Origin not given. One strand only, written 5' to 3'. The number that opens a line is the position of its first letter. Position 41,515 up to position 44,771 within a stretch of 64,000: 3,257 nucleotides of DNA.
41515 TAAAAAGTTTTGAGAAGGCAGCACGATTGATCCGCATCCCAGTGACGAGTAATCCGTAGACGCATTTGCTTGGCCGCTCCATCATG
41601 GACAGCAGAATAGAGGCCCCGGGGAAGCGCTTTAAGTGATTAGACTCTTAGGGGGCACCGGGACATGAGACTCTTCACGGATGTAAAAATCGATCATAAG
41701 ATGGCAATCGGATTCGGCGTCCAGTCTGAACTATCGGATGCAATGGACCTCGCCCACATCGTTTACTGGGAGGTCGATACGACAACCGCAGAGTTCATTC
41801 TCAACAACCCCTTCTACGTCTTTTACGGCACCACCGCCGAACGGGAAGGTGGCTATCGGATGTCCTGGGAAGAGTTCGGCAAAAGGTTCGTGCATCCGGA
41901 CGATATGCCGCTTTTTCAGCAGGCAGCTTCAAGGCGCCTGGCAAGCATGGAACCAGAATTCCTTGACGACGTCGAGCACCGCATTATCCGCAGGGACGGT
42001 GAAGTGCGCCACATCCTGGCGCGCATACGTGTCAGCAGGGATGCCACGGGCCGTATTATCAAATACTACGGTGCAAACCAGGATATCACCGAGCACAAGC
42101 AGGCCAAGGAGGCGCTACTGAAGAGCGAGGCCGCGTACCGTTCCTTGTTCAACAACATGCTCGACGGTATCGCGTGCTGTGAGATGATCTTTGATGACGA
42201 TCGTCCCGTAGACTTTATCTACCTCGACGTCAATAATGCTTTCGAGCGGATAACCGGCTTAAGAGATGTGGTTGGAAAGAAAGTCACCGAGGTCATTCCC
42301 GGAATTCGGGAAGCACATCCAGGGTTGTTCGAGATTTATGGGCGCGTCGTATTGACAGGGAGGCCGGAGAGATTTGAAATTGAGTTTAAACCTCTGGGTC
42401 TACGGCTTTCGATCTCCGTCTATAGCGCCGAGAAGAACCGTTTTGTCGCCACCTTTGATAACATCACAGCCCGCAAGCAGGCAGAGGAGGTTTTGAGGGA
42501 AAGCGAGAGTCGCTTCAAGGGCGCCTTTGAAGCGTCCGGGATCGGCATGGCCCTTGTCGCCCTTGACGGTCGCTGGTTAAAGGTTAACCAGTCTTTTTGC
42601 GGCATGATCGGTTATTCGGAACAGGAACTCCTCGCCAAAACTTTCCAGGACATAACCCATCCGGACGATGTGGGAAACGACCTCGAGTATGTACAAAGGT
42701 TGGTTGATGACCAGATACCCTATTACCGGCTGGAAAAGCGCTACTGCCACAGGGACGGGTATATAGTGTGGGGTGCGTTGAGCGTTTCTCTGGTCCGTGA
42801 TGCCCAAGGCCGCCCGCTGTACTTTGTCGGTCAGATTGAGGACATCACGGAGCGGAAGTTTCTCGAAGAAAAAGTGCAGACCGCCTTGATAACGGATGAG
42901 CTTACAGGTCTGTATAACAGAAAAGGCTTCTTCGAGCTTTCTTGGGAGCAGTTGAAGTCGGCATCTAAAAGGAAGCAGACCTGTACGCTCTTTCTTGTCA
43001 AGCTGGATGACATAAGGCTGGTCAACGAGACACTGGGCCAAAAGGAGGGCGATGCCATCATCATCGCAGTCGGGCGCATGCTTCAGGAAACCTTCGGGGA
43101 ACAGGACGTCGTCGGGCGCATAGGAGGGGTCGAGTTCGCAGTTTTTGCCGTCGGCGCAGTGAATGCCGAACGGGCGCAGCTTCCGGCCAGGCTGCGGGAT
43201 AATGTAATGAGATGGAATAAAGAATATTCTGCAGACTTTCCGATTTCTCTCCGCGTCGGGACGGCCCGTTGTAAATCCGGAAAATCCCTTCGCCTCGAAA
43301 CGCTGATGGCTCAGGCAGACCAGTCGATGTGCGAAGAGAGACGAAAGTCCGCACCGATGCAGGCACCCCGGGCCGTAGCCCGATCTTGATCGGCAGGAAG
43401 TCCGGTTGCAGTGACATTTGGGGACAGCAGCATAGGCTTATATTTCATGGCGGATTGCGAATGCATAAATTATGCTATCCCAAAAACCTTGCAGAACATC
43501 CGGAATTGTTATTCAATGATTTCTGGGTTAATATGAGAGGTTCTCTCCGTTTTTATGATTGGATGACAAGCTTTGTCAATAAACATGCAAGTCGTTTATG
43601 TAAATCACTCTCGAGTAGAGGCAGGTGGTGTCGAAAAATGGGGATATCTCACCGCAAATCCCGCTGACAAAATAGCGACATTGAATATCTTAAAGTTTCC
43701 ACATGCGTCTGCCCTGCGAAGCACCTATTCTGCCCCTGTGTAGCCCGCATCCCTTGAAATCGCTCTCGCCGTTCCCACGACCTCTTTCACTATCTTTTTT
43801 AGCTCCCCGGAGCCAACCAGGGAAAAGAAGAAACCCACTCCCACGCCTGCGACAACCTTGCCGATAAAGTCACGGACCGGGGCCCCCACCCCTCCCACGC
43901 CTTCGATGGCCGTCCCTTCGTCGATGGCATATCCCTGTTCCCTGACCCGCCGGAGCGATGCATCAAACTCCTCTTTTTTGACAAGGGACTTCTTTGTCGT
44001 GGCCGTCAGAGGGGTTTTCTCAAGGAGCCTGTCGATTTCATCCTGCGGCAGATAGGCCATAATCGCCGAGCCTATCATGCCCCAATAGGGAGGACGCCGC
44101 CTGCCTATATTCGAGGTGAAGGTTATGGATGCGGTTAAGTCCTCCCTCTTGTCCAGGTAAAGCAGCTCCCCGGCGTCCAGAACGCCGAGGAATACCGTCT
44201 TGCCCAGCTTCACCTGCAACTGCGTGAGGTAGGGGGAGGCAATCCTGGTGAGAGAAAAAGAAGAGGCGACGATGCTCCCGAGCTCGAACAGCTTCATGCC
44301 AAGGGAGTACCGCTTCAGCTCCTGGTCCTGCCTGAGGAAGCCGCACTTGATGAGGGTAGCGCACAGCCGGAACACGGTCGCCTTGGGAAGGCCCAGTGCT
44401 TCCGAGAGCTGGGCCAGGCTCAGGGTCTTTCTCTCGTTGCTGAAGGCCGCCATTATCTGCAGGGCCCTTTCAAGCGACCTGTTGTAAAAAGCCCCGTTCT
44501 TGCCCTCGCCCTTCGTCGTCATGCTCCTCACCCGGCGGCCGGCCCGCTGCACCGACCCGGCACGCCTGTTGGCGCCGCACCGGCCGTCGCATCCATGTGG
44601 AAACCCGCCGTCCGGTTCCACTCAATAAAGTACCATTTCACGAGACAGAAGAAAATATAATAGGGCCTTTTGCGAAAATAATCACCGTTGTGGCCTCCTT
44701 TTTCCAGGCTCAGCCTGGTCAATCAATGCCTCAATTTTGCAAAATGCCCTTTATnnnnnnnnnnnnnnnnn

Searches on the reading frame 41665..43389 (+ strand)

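Call 41: search_protein_families(library=pfam, proteins=[window:41665-43389:+], max_evalue=0.0001)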
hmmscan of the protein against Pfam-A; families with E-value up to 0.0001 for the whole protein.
window:41665-43389:+ (574 aa): 6 families
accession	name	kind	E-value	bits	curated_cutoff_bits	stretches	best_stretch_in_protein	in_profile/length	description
PF08447.18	PAS_3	-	6.4e-28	97.3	25.6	2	306-389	3-87/89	PAS fold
PF00990.26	GGDEF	-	4.7e-24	85.4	23.8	1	410-561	3-157/161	Diguanylate cyclase, GGDEF domain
PF08448.16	PAS_4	-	9.6e-21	74.5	23.1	1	288-398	1-109/110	PAS fold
PF13426.13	PAS_9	-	3.7e-20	72.6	27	1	294-396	3-103/103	PAS domain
PF00989.32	PAS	-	2.5e-17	63.4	22.6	1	283-394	2-113/113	PAS fold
PF13188.13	PAS_8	-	1.5e-14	53.7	21.8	2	158-218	3-54/65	PAS domain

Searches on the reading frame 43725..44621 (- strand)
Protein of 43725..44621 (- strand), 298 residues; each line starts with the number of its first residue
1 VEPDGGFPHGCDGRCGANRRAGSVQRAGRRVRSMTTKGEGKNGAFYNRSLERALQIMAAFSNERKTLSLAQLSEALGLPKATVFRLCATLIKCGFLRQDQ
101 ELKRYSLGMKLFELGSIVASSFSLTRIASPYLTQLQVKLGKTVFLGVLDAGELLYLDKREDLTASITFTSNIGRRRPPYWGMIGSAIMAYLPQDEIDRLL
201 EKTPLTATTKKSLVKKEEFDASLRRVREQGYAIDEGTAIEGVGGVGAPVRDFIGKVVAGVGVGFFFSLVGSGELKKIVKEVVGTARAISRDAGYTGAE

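Call 41: search_protein_families(library=pfam, proteins=[window:43725-44621:-], max_evalue=0.0001)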
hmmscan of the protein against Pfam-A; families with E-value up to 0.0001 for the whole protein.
window:43725-44621:- (298 aa): 3 families
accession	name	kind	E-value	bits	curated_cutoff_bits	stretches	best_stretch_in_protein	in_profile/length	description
PF01614.24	IclR_C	-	1.9e-32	112.6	24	1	119-290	4-174/174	Bacterial transcriptional regulator IclR C-terminal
PF09339.16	HTH_IclR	-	3.8e-19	68.6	22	1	49-99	1-51/52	IclR helix-turn-helix domain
PF12802.13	MarR_2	-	3.1e-05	24.5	27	1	62-98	16-52/61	MarR family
